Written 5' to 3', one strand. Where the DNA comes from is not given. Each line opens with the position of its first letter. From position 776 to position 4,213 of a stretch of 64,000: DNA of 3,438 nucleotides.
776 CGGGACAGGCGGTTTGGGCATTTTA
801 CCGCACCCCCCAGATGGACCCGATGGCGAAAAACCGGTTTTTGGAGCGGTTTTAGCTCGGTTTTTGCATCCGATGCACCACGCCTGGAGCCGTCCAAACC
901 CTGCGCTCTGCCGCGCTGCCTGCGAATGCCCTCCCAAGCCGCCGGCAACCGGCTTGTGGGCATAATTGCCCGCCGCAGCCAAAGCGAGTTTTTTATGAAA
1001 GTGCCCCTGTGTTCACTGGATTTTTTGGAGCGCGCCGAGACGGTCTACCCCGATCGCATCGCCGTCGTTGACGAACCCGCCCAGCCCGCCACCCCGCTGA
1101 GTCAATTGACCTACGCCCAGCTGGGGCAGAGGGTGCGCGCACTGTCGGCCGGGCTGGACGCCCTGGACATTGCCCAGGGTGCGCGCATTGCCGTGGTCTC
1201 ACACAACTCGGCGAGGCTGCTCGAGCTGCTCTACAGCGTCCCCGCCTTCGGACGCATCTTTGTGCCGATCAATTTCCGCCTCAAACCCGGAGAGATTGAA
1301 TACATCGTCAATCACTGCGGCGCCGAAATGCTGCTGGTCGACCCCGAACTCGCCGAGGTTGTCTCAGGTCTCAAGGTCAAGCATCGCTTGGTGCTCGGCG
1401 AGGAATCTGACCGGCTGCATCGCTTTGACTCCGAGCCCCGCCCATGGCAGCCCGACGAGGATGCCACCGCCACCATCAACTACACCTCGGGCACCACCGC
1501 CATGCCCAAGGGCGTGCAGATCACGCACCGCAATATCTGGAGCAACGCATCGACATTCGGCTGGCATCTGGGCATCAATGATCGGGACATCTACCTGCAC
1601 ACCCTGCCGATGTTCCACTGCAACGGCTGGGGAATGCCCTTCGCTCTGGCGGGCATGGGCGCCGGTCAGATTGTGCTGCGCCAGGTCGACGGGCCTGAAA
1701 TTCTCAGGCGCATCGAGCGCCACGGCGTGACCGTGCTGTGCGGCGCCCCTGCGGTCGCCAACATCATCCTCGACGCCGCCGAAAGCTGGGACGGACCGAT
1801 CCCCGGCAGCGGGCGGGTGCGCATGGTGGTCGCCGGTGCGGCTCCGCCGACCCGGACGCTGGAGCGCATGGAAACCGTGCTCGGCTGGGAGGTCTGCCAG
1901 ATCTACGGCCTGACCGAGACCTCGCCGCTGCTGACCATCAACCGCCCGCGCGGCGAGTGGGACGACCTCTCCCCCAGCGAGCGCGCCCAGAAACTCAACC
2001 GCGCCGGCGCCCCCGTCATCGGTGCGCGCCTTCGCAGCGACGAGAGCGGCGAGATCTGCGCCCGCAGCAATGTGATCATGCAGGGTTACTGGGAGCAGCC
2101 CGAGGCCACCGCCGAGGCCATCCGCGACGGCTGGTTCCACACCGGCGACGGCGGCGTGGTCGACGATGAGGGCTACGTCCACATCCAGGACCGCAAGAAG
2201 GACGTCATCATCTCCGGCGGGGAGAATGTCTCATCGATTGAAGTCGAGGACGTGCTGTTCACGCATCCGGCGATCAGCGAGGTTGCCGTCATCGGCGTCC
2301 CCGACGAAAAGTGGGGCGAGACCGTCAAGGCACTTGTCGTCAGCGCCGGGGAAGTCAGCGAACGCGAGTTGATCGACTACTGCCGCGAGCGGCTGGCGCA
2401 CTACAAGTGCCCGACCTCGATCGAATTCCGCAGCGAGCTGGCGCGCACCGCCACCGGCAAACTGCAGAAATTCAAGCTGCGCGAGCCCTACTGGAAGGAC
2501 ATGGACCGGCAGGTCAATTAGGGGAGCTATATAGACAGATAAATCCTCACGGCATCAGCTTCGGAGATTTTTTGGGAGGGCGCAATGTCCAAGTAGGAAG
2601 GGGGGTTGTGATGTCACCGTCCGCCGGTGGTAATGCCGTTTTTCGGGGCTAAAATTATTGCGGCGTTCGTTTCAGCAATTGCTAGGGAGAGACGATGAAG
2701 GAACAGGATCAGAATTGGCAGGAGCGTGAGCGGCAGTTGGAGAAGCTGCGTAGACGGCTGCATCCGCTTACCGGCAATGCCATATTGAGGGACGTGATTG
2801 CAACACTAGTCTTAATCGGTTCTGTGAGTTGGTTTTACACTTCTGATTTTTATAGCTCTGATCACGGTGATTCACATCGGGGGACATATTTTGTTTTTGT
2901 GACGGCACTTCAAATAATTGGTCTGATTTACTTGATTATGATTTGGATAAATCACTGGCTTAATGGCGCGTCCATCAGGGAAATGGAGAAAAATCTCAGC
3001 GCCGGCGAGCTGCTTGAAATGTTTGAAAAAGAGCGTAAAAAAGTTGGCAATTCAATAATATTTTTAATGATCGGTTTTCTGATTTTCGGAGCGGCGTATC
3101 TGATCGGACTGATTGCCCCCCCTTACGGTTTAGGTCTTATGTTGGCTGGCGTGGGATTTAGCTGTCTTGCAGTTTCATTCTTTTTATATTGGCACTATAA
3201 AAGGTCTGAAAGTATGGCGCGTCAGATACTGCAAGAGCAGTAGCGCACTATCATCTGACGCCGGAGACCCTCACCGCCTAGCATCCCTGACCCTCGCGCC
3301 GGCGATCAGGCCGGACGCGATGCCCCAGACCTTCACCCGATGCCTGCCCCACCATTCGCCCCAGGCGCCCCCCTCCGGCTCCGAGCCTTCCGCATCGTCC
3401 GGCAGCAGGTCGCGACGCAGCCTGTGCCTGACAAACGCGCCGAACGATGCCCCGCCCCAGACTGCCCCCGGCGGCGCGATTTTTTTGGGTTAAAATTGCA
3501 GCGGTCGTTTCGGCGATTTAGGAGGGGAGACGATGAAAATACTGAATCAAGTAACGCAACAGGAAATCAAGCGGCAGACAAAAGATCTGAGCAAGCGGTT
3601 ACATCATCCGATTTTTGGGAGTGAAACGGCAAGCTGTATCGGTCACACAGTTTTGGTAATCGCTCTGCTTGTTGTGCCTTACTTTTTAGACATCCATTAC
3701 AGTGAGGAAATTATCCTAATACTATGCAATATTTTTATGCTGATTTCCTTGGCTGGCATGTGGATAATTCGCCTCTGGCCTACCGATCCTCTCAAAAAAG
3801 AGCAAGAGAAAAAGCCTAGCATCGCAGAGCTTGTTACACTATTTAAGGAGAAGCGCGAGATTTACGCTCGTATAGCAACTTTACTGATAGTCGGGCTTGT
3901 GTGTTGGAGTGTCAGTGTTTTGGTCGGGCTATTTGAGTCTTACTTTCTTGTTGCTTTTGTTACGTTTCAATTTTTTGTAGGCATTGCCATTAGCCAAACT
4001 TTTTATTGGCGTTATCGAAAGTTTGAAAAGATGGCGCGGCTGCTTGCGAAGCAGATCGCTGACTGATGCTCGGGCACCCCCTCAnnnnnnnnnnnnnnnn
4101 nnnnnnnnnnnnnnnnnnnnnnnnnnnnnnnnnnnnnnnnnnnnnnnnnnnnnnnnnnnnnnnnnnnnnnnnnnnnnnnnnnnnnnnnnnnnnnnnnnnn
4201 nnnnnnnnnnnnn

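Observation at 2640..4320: Tandem cassette-like array: two diverged small membrane-protein genes, each flanked by a near-identical copy of the 3' end of the adjacent OMP-like gene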

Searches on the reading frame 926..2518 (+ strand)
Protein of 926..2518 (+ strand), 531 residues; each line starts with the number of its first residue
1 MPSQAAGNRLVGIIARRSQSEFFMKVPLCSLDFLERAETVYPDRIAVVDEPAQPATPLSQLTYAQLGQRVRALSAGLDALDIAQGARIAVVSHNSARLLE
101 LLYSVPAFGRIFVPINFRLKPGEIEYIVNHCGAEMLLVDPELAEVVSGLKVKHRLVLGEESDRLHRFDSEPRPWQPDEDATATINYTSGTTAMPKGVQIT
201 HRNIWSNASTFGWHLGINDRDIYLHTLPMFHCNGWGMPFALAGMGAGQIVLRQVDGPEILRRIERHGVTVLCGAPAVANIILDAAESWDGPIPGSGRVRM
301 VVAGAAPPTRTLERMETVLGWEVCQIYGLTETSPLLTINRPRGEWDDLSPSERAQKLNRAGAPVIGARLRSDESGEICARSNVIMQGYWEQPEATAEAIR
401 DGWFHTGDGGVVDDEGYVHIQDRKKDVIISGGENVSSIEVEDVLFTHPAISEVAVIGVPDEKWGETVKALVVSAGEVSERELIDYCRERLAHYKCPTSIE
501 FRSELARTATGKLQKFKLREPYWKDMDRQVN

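Call 7: search_protein_families(library=pfam, proteins=[window:926-2518:+], max_evalue=0.1)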
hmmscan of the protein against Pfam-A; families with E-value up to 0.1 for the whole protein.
window:926-2518:+ (531 aa): 2 families
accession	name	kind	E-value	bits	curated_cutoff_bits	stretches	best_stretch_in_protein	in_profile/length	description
PF00501.34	AMP-binding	-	1.3e-72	245.2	29.9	1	35-389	2-384/384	AMP-binding enzyme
PF13193.12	AMP-binding_C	-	6e-22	78.8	24.5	1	439-512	1-76/76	AMP-binding enzyme C-terminal domain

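Call 35: find_homologous_proteins(query=window:995-2518:+, max_evalue=1e-100)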
Query window:995-2518:+ (508 aa): 8000 proteins with E <= 1e-100 among 8000 candidates; the best 120 are listed.
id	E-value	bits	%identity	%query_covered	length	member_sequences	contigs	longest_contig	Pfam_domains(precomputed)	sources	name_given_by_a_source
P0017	0.0e+0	1171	100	100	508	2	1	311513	PF00501.35,PF13193.13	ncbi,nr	ncbi:MAG: AMP-binding protein [Gammaproteobacteria bacterium AqS3]|nr:AMP-binding protein [Gammaprot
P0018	3.3e-250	849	72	100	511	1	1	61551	PF00501.35,PF13193.13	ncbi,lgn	ncbi:MAG: AMP-binding protein [Acidimicrobiales bacterium]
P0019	4.2e-249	845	71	100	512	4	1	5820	PF00501.35,PF13193.13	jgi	jgi:fatty-acyl-CoA synthase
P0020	2.9e-248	843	71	100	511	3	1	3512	PF00501.35,PF13193.13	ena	-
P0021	3.8e-248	842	71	100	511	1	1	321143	PF00501.35,PF13193.13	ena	-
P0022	7.5e-247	838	71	100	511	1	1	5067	PF00501.35,PF13193.13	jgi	jgi:fatty-acyl-CoA synthase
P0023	2.6e-246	836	69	100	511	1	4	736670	PF00501.35,PF13193.13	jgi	jgi:fatty-acyl-CoA synthase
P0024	3.3e-246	836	71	100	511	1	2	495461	PF00501.35,PF13193.13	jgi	jgi:fatty-acyl-CoA synthase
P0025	5.3e-246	835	71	100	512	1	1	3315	PF00501.35,PF13193.13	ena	-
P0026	9.6e-246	834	71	100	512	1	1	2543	PF00501.35,PF13193.13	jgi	-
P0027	4.7e-245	832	70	100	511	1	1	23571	PF00501.35,PF13193.13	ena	-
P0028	1.1e-244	831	70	100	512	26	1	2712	PF00501.35,PF13193.13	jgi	-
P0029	1.5e-244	830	69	100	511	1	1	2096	PF00501.35,PF13193.13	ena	-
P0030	1.6e-244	830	70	100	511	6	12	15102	PF00501.35,PF13193.13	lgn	-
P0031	2.0e-244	830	68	100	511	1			PF00501.35,PF13193.13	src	-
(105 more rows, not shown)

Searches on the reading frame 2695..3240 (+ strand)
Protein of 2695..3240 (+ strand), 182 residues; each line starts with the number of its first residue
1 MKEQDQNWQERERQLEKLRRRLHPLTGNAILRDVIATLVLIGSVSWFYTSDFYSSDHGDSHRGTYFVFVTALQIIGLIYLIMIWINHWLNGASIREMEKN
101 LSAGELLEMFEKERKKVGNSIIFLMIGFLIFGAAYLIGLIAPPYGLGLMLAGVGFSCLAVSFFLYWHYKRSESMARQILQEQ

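Call 7: search_protein_families(library=pfam, proteins=[window:2695-3240:+], max_evalue=0.1)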
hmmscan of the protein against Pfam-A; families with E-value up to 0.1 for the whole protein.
window:2695-3240:+ (182 aa): 4 families
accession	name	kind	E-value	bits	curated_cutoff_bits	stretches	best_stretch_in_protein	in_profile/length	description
PF11026.13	DUF2721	-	0.00026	21.3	28.3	1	3-81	41-117/129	Protein of unknown function (DUF2721)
PF07264.17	EI24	-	0.001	19.7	32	1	31-181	19-172/199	Sulfate transporter CysZ/Etoposide-induced protein 2.4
PF16080.10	Phage_holin_2_3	-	0.0061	17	28.8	1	133-176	7-53/56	Bacteriophage holin family HP1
PF12036.14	DUF3522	-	0.0084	16.7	29.3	1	72-167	72-172/188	Protein of unknown function (DUF3522)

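Call 8: search_protein_families(library=ncbifam, proteins=[window:2695-3240:+], max_evalue=0.1)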
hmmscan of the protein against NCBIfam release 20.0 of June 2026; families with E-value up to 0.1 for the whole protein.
window:2695-3240:+ (182 aa): 2 families
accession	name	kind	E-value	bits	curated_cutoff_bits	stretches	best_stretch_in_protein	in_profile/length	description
NF046000.1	MAG1210_fam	subfamily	0.03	13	275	0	3-93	40-128/550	MAG1210 family protein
NF000326.1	blaR1_generic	equivalog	0.05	11.9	400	1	67-117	104-154/585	BlaR1 family beta-lactam sensor/signal transducer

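Call 24: find_homologous_proteins(query=A3, max_evalue=0.01)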
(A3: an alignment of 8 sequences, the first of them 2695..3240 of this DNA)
Query A3 (8 sequences) (182 aa, profile of the alignment): 3 proteins with E <= 0.01 among 6042 candidates.
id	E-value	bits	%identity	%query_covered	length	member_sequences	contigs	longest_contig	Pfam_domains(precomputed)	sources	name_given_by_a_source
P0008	2.2e-64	235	100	100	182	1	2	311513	-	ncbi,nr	ncbi:MAG: hypothetical protein ISN29_04365 [Gammaproteobacteria bacterium AqS3]|nr:hypothetical prot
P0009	1.2e-47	180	22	99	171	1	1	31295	-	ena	-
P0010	1.7e-44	170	32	26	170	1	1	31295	-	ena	-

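Call 29: search_protein_representatives(alignment_id=A4)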
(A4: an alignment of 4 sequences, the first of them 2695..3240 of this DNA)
Query: 4 sequences, 177 profile positions. Proteins with E-value up to 0.001 (for the whole library): 8; up to 1e-10: 6; up to 1e-30: 3. The best 8 are listed.
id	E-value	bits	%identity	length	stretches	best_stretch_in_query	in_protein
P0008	2.3e-78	278.5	-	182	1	1-175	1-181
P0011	9.4e-75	266.7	-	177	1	1-176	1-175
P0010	2.0e-54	200.5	-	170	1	1-177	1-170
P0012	1.3e-18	83.8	-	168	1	1-174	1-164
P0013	3.8e-16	75.8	-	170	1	1-176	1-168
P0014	1.9e-11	60.5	-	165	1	1-175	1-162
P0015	1.4e-10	57.7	-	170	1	1-175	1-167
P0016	5.6e-09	52.5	-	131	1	67-175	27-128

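Call 31: find_encoding_contigs(protein=P0014, flank=8000, max_places=4)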
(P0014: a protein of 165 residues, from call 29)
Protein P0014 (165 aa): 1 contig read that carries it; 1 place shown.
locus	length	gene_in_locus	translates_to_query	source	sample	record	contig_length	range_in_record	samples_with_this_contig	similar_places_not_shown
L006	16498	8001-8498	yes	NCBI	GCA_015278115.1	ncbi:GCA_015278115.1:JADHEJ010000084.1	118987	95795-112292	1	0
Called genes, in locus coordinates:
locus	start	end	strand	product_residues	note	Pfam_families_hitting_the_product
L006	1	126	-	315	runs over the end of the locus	-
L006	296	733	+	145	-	-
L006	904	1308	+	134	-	-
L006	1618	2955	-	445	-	PF05762:VWA_CoxE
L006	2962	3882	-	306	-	PF05496:RuvB_N (faint), PF00158:Sigma54_activat (faint), PF13191:AAA_16 (weak), PF00004:AAA, PF07724:AAA_2 (faint), PF07726:AAA_3 (faint), PF07728:AAA_5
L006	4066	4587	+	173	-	PF01040:UbiA (weak)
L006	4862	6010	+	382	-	PF06114:Peptidase_M78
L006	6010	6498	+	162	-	PF14367:DUF4411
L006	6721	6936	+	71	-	-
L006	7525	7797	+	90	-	-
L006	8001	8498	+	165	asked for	-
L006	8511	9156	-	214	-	-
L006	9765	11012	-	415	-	PF22694:CtpB_N-like (weak), PF13180:PDZ_2, PF17820:PDZ_6, PF03572:Peptidase_S41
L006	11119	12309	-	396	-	PF01551:Peptidase_M23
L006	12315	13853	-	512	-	PF01676:Metalloenzyme, PF06415:iPGM_N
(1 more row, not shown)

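Call 32: find_encoding_contigs(protein=P0016, flank=8000, max_places=4)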
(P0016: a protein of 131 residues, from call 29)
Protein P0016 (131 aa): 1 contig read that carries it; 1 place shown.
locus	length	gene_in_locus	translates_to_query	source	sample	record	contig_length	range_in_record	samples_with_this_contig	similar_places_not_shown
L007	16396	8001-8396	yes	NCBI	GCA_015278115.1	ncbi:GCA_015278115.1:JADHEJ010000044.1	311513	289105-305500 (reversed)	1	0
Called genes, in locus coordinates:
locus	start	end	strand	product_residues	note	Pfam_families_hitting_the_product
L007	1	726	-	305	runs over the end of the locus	PF00376:MerR (faint), PF00392:GntR (faint), PF01022:HTH_5 (faint), PF01381:HTH_3 (faint), PF01476:LysM (faint), PF04218:CENP-B_N (faint), PF04545:Sigma70_r4 (faint), PF04760:IF2_N (faint), +34 more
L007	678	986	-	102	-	-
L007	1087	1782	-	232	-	PF01527:HTH_Tnp_1 (faint), PF02796:HTH_7 (faint), PF02885:Glycos_trans_3N (faint), PF04218:CENP-B_N (faint), PF04545:Sigma70_r4 (faint), PF05225:HTH_psq (faint), PF09873:SepCysE (faint), PF12116:SpoIIID (faint), +14 more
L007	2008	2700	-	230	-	-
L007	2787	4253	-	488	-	PF01425:Amidase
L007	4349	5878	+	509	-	PF07690:MFS_1, PF13347:MFS_2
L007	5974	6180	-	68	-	PF03884:YacG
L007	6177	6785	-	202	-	PF01121:CoaE, PF13521:AAA_28 (weak), PF13671:AAA_33 (faint)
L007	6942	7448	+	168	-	PF07963:N_methyl, PF00114:Pilin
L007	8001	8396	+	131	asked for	-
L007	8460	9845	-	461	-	PF01323:DSBA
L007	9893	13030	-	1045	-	PF14850:Pro_dh-DNA_bdg, PF01619:Pro_dh, PF00171:Aldedh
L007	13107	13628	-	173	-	PF00156:Pribosyltran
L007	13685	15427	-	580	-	PF02463:SMC_N (faint), PF13175:AAA_15, PF13476:AAA_23, PF13175:AAA_15 (weak), PF13304:AAA_21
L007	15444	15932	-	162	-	-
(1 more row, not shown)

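Call 49: predict_structure(alignment_id=A6)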
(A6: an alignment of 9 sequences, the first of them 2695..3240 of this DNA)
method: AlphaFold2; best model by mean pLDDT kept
length: 182 residues; sequences in the alignment: 9
mean_pLDDT: 70.4   pTM: 0.56
mean pLDDT of the five models: 70.4, 70.1, 68.7, 67.7, 64.1
residues with pLDDT >= 90: 0; 70-90: 95; 50-70: 79; < 50: 8
segments of 3 or more residues with pLDDT < 50: 51-55
pLDDT, mean of each block of 10 residues (from residue 1): 79 79 57 62 59 50 56 66 64 61 82 82 81 77 67 76 84 85 72
secondary structure, 60 per line:
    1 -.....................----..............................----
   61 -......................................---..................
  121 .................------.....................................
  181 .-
elements in order: H2-22 H27-56 H62-99 H103-137 H144-181

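Call 63: search_protein_families(library=padloc, proteins=[window:2695-3240:+], max_evalue=0.01)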
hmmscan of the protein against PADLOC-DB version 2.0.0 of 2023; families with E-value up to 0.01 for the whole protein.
window:2695-3240:+ (182 aa): 0 families

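Call 64: search_protein_families(library=phrogs, proteins=[window:2695-3240:+], max_evalue=0.01)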
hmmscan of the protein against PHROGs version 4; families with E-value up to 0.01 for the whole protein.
window:2695-3240:+ (182 aa): 0 families

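Call 69: fold_search(model_id=the predicted structure, library=pdb)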
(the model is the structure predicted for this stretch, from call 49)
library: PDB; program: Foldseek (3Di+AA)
matches with E <= 10: 232; with E <= 0.001: 0
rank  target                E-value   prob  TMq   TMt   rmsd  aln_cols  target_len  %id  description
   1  5vju                  3.7e-02  0.99  0.47  0.44  10.9       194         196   10  De Novo Photosynthetic Reaction Center Protein Variant Equipped with His-Tyr H-bond, Heme B, and Cd(II) ions (released 2018-04-25)
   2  6z0c_D                4.8e-02  0.99  0.45  0.43  10.8       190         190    9  Structure of in silico modelled artificial Maquette-3 protein (released 2021-03-17)
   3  6z0c_B                5.3e-02  1.00  0.49  0.46   7.2       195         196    8  Structure of in silico modelled artificial Maquette-3 protein (released 2021-03-17)
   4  6z0c_A                6.5e-02  0.97  0.43  0.40  11.0       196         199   10  Structure of in silico modelled artificial Maquette-3 protein (released 2021-03-17)
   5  6z0c_C                7.6e-02  0.97  0.44  0.41  10.1       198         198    8  Structure of in silico modelled artificial Maquette-3 protein (released 2021-03-17)
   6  8d9o                  9.3e-02  0.99  0.46  0.44   7.9       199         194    9  De Novo Photosynthetic Reaction Center Protein in Apo-State (released 2022-09-28)
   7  5vjs                  9.3e-02  0.97  0.46  0.43  10.6       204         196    9  De Novo Photosynthetic Reaction Center Protein Equipped with Heme B, a synthetic Zn porphyrin, and Zn(II) cations (released 2018-04-25)
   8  8d9p                  9.3e-02  0.97  0.43  0.41  10.4       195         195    9  De Novo Photosynthetic Reaction Center Protein Equipped with Heme B and Mn(II) cations (released 2022-09-28)
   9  3o1j_A                2.6e-01  0.66  0.33  0.23  13.7       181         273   12  Crystal Structure of the TorS sensor domain - TorT complex in the absence of isopropanol (released 2011-12-21)
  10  3o1h_A                2.6e-01  0.63  0.33  0.23  13.5       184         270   12  Crystal Structure of the TorS sensor domain - TorT complex in the presence of TMAO (released 2011-12-21)
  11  8a6m_MODEL_1_A        3.3e-01  0.77  0.37  0.40   9.0       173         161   15  Phosphatidylserine-dependent synaptic vesicle membrane sculpting by synaptogyrin (released 2023-05-24)
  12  9qwr_B                4.3e-01  0.60  0.32  0.34  22.0       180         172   10  MIC60 helical bundle dimer (released 2026-02-25)
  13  5oen_B                4.8e-01  0.25  0.25  0.26  23.8       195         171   12  Crystal Structure of STAT2 in complex with IRF9 (released 2018-01-24)
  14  7uc7                  5.6e-01  0.57  0.36  0.13  25.8       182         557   16  Stat5a Core in complex with Compound 17 (released 2023-02-15)
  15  7p3r_B                6.9e-01  0.16  0.27  0.16  41.3       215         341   12  Helical structure of the toxin MakA from Vibrio cholera (released 2022-02-23)
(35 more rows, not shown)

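Call 76: find_encoding_contigs(protein=P0008, flank=6000, max_places=6)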
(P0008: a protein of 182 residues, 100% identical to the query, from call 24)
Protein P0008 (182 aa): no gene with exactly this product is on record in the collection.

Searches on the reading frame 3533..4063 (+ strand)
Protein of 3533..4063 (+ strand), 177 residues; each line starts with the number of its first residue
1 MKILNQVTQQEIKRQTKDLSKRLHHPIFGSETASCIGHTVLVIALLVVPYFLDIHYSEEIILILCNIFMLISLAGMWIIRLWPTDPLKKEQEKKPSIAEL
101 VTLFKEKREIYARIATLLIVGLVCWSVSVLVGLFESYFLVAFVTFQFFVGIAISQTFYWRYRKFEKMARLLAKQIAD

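Call 7: search_protein_families(library=pfam, proteins=[window:3533-4063:+], max_evalue=0.1)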
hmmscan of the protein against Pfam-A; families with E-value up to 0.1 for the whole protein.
window:3533-4063:+ (177 aa): 2 families
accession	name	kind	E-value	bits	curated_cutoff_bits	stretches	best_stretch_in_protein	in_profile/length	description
PF12420.13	DUF3671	-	0.025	14.5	34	1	108-169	157-217/223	Fam-L, Fam-M like protein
PF04756.19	OST3_OST6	-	0.089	12.6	27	0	10-76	132-199/294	OST3 / OST6 family, transporter family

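Call 8: search_protein_families(library=ncbifam, proteins=[window:3533-4063:+], max_evalue=0.1)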
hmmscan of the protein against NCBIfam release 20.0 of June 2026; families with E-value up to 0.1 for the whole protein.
window:3533-4063:+ (177 aa): 1 family
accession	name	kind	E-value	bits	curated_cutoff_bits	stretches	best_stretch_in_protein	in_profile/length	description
TIGR01218.1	Gpos_tandem_5TM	subfamily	0.0013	18.6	35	1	23-161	64-199/208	tandem five-TM protein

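Call 63: search_protein_families(library=padloc, proteins=[window:3533-4063:+], max_evalue=0.01)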
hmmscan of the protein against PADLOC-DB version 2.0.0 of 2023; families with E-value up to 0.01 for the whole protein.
window:3533-4063:+ (177 aa): 0 families

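Call 64: search_protein_families(library=phrogs, proteins=[window:3533-4063:+], max_evalue=0.01)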
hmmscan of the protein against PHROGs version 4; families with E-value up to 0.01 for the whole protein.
window:3533-4063:+ (177 aa): 0 families
